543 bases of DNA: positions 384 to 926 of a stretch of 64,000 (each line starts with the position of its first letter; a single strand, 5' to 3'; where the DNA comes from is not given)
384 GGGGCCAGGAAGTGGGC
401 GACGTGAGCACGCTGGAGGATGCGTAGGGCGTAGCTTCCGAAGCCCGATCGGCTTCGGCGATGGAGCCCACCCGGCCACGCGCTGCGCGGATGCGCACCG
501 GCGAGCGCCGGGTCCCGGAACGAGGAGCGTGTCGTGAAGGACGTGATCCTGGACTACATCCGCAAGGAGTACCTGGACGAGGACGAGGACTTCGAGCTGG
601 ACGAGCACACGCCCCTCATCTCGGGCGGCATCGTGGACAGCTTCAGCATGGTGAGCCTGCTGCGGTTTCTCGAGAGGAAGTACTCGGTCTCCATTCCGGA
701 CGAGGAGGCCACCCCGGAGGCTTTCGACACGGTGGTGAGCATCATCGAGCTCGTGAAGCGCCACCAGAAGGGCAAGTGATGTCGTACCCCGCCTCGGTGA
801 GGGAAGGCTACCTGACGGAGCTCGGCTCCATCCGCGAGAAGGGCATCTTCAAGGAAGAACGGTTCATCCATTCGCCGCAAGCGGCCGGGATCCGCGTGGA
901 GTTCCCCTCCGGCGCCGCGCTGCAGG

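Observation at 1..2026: Translationally coupled acyl-adenylate ligase / dedicated ACP / Kbl-like 2-oxoamine synthase module (sphingolipid-like amino-lipid synthesis?)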

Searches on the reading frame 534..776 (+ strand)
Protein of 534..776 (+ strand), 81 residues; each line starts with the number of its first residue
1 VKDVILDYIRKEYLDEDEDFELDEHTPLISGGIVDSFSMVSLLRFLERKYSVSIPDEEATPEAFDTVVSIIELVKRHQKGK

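Call 3: search_protein_families(library=ncbifam, proteins=[window:534-776:+], max_evalue=0.01)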
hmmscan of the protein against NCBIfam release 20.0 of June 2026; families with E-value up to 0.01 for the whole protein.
window:534-776:+ (81 aa): 14 families
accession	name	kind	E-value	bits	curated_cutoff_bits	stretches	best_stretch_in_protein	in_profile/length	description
NF052616.1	ACP_for_OlsHI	equivalog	3.1e-16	59.5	130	1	3-79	6-82/83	ornithine lipid biosynthesis acyl carrier protein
NF005798.0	PRK07639.1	equivalog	4.5e-08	33.4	100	1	21-79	25-83/91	petrobactin biosynthesis protein AsbD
NF058660.1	cispen_ACP_AmcB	equivalog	1.3e-07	31.7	80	1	30-78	31-79/80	cispentacin biosynthesis acyl carrier protein AmcB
NF003464.0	PRK05087.1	equivalog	2.4e-06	27.5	68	1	3-76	5-76/78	D-alanine--poly(phosphoribitol) ligase subunit DltC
TIGR00517.1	acyl_carrier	equivalog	5e-06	26.3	70.45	1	34-78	35-77/77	acyl carrier protein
NF002147.0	PRK00982.1-1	equivalog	6.3e-06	25.9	84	1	34-79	39-82/83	acyl carrier protein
NF002148.0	PRK00982.1-2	subfamily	1.4e-05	24.9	71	1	34-78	36-78/79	acyl carrier protein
NF040636.1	AcpM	exception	7.7e-05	22.6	146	1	34-76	37-77/93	meromycolate extension acyl carrier protein AcpM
NF002149.0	PRK00982.1-3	equivalog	9.2e-05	22.3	106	1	34-79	35-78/78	acyl carrier protein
NF002150.0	PRK00982.1-4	subfamily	0.00011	22.3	66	1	34-79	37-80/80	acyl carrier protein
TIGR01688.1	dltC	equivalog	0.00032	20.7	52.35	1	3-74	6-71/73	D-alanine--poly(phosphoribitol) ligase subunit 2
NF005480.0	PRK07081.1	equivalog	0.00086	19.2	72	1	31-78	31-77/83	acyl carrier protein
NF009104.0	PRK12449.1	equivalog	0.0014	18.5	70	1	15-75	18-76/80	acyl carrier protein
NF002151.0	PRK00982.1-5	equivalog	0.0039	17.3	92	1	26-78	27-77/78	acyl carrier protein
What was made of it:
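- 534..779 (+): Dedicated 81-aa carrier protein, with the predicted phosphopantetheine site at Ser36 in the invariant motif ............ The best NCBIfam model is the OlsHI ACP, at 59.5 bits against a cut-off of 130 (call 3).
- The weak best NCBIfam hit of the ACP is an ornithine-lipid ACP (59.5 bits, cut-off 130; call 3).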

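Call 4: search_protein_families(library=pfam, proteins=[window:534-776:+], max_evalue=0.01)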
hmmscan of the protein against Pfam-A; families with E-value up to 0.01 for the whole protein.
window:534-776:+ (81 aa): 1 family
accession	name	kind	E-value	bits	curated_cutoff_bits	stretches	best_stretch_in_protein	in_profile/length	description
PF00550.31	PP-binding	-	0.002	18.8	20.8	1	20-73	16-66/67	Phosphopantetheine attachment site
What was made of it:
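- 534..779 (+): Pfam PP-binding scores 18.8, below its gathering score of 20.8 (call 4).
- On Phosphopantetheine-carrying acyl/peptidyl carrier protein: Pfam PP-binding is just below threshold (18.8 against 20.8, call 4).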

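Call 7: find_homologous_proteins(query=window:534-776:+, max_evalue=0.001)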
Query window:534-776:+ (81 aa): 8000 proteins with E <= 0.001 among 8000 candidates; the best 120 are listed.
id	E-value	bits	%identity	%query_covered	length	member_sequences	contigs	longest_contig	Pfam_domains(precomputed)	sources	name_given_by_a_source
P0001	2.9e-42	159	94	100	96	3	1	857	-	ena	-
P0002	6.1e-40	152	90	100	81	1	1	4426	-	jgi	jgi:acyl carrier protein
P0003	7.1e-38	145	86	99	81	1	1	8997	-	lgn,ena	-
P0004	1.3e-37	144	86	99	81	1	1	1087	-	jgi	jgi:acyl carrier protein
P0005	3.7e-36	140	83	100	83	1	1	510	-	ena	-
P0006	4.8e-35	136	81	100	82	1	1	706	-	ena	-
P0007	6.3e-35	136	83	99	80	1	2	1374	-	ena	-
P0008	9.4e-35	135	82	100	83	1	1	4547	-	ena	-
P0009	3.3e-34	134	79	100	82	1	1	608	-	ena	-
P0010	3.7e-34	133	79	99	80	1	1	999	-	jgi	jgi:acyl carrier protein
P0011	1.2e-33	132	78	99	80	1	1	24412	-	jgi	jgi:acyl carrier protein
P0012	2.2e-33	131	80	99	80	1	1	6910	-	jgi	-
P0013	5.1e-33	130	79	100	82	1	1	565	-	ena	-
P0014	6.3e-33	129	76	99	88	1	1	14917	-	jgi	jgi:acyl carrier protein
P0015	1.1e-32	129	76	99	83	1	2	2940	-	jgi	-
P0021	3.3e-32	127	77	99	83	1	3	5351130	-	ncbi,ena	-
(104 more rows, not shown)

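Call 8: find_encoding_contigs(protein=P0021, flank=10000, max_places=3)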
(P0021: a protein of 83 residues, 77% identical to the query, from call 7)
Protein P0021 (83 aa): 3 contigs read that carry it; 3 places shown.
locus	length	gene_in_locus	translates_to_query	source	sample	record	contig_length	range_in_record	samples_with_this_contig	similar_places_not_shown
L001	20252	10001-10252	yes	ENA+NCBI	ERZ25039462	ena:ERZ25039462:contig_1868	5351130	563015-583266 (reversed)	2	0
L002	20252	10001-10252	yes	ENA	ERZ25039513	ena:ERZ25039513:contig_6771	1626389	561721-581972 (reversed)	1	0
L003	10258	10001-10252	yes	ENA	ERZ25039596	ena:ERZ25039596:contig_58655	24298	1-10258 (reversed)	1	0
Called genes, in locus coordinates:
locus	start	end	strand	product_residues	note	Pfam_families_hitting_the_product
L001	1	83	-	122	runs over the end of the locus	-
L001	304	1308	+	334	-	PF04495:GRASP55_65 (weak), PF00595:PDZ, PF13180:PDZ_2, PF14685:PDZ_Tricorn (faint), PF17820:PDZ_6, PF00595:PDZ, PF13180:PDZ_2, PF17820:PDZ_6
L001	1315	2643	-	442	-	PF13492:GAF_3 (weak)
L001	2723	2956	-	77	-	-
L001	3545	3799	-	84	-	-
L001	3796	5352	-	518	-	PF00111:Fer2, PF13510:Fer2_4, PF22117:Fer4_Nqo3, PF00384:Molybdopterin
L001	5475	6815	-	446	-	-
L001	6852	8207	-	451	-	-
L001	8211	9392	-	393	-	PF07228:SpoIIE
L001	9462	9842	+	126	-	PF01648:ACPS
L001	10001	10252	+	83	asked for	-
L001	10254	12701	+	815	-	PF00155:Aminotran_1_2, PF00180:Iso_dh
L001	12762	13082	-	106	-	-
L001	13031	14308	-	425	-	PF00171:Aldedh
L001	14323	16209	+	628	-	PF02550:AcetylCoA_hydro, PF13336:AcetylCoA_hyd_C, PF13302:Acetyltransf_3, PF00583:Acetyltransf_1, PF13508:Acetyltransf_7 (weak)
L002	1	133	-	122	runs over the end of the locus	-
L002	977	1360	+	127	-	PF00595:PDZ, PF13180:PDZ_2, PF17820:PDZ_6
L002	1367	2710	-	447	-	PF13492:GAF_3 (weak)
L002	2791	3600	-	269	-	PF02683:DsbD_TM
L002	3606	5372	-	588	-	PF00111:Fer2, PF13510:Fer2_4, PF10588:NADH-G_4Fe-4S_3, PF22117:Fer4_Nqo3, PF00384:Molybdopterin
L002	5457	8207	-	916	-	PF01433:Peptidase_M1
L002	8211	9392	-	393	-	PF07228:SpoIIE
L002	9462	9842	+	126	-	PF01648:ACPS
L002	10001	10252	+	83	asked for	-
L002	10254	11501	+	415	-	PF00155:Aminotran_1_2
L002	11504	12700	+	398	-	PF00180:Iso_dh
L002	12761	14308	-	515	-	PF00171:Aldedh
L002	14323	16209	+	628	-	PF02550:AcetylCoA_hydro, PF13336:AcetylCoA_hyd_C, PF13302:Acetyltransf_3, PF00583:Acetyltransf_1, PF13508:Acetyltransf_7 (weak)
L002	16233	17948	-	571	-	PF00501:AMP-binding, PF13193:AMP-binding_C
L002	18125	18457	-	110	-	PF18902:DUF5658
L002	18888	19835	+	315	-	PF00092:VWA, PF13519:VWA_2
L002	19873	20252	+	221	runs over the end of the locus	PF00691:OmpA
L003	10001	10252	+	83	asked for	-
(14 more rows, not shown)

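Call 9: find_encoding_contigs(protein=P0011, flank=10000, max_places=2)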
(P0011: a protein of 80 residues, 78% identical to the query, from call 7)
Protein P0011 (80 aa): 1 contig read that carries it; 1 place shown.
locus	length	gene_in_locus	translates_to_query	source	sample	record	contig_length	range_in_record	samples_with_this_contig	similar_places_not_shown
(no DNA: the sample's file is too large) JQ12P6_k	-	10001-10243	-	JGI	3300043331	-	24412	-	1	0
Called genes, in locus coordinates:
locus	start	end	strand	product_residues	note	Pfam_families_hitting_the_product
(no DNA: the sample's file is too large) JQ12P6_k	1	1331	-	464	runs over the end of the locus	-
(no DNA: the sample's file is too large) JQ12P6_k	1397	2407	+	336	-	PF02401:LYTB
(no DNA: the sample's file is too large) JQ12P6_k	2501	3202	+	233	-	PF04391:DUF533 (weak), PF05099:TerB (weak)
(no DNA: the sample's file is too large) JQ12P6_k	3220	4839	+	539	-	PF13231:PMT_2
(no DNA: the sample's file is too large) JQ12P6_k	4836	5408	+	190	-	PF13328:HD_4, PF01966:HD (weak)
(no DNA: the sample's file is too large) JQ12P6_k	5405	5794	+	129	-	PF03544:TonB_C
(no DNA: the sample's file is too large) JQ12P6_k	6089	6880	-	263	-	PF00072:Response_reg, PF04397:LytTR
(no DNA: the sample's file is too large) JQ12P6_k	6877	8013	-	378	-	PF06580:His_kinase, PF02518:HATPase_c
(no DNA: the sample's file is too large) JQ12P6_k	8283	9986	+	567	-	PF00501:AMP-binding, PF13193:AMP-binding_C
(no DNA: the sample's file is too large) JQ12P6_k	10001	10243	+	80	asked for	-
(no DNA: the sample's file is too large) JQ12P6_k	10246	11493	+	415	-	PF00155:Aminotran_1_2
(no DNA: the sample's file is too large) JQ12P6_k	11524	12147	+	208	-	?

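Call 13: find_related_loci(query=A1, collection=genome_contigs, flank=10000)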
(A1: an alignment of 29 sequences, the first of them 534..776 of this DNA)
Query A1 (81 aa) in genome_contigs; peptide patterns used: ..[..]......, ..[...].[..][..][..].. (x = any residue, [..] = any of these).
599 stretches matched a pattern (row limit reached: there are more); 550 encode a relative of the query (tblastn E <= 1e-3); the best 80 are kept; 80 distinct loci.
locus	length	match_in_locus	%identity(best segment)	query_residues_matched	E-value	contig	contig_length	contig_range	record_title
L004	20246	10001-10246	77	1-80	1e-37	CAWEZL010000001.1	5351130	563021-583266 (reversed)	MAG: uncultured Acidobacteriota bacterium isolate MFD00905.bin.1.54 genome assembly, contig: contig_1868, whole genome s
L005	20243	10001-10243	77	1-79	2e-36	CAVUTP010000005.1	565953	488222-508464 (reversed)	MAG: uncultured Acidobacteriota bacterium isolate MFD03899.bin.2.164 genome assembly, contig: contig_20233, whole genome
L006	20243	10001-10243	75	1-79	4e-36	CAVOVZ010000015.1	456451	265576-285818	MAG: Terriglobia bacterium isolate MFD00032.bin.1.110 genome assembly, contig: contig_27770, whole genome shotgun sequen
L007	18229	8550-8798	71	1-81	8e-36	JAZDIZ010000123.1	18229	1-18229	MAG: Pseudomonadota bacterium isolate MEGAHIT-group-0.441 k141_8105096, whole genome shotgun sequence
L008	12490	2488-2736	75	1-81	9e-36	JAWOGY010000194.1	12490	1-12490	MAG: Vicinamibacterales bacterium isolate CWP4-1.bin.183 k191_183115, whole genome shotgun sequence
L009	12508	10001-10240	73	1-80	6e-35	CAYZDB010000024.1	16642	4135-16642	MAG TPA_asm: uncultured Acidobacteriota bacterium isolate binchicken_co245_196 genome assembly, contig: NODE_3630_length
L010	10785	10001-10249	73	1-81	9e-35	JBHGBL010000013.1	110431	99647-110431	MAG: Vicinamibacterales bacterium isolate SBS.BIN.101 SBSBIN101_contig_13, whole genome shotgun sequence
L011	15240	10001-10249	72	1-81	2e-34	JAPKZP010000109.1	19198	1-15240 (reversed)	MAG: Acidobacteria bacterium isolate LacPavin_0419_WC70S_MAG_67_7 LacPavin_0419_WC70S_scaffold_733598, whole genome shot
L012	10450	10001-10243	73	1-79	2e-34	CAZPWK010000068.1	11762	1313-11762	MAG TPA_asm: uncultured Acidobacteriota bacterium isolate binchicken_co342_102 genome assembly, contig: NODE_1053_length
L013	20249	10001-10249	71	1-81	5e-34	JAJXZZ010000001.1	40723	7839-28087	MAG: Acidobacteria bacterium isolate BP8.bin110 NODE_1125_length_40723_cov_2.224702, whole genome shotgun sequence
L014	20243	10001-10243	72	1-79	4e-34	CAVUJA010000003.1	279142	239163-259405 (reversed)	MAG: uncultured Acidobacteriota bacterium isolate MFD01872.bin.1.270 genome assembly, contig: contig_91954, whole genome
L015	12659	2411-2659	70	1-81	3e-34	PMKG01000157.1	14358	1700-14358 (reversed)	MAG: Acidobacteria bacterium isolate fen_299 73.20120600_E2D.139_contig_62667, whole genome shotgun sequence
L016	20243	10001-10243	73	1-81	5e-34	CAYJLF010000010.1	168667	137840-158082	MAG TPA_asm: uncultured bacterium isolate ERP124720_co1_184 genome assembly, contig: NODE_105_length_168667_cov_13.23771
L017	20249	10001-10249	69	1-81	6e-34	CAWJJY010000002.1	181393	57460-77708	MAG: uncultured Acidobacteriota bacterium isolate MFD05942.bin.1.17 genome assembly, contig: contig_14456, whole genome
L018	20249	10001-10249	69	1-81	6e-34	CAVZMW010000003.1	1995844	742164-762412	MAG: uncultured Acidobacteriota bacterium isolate MFD01872.bin.1.18 genome assembly, contig: contig_36327, whole genome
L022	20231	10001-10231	71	1-77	1e-32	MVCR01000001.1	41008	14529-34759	MAG: Planctomycetales bacterium 4484_113 ex4484_113_scaffold_143, whole genome shotgun sequence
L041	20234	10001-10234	71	1-79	7e-31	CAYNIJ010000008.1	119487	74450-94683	MAG TPA_asm: uncultured Ignavibacteriales bacterium isolate SRP302447_co2_58 genome assembly, contig: NODE_504_length_11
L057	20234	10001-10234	65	1-78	3e-30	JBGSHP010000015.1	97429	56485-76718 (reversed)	MAG: Candidatus Zixiibacteriota bacterium isolate JTS-AC108 k141_4502905, whole genome shotgun sequence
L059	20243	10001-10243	64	1-80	2e-30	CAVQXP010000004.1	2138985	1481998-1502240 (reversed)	MAG: Candidatus Eisenbacteria bacterium isolate MFD04716.bin.1.114 genome assembly, contig: contig_24372, whole genome s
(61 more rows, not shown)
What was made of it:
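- The module occurs in lineages named Terriglobales and Vicinamibacterales (call 13). In lineages whose cultured members are mostly aerobes (Terriglobales, Vicinamibacterales; call 13), freeing acetate from a thioester would be wasteful.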
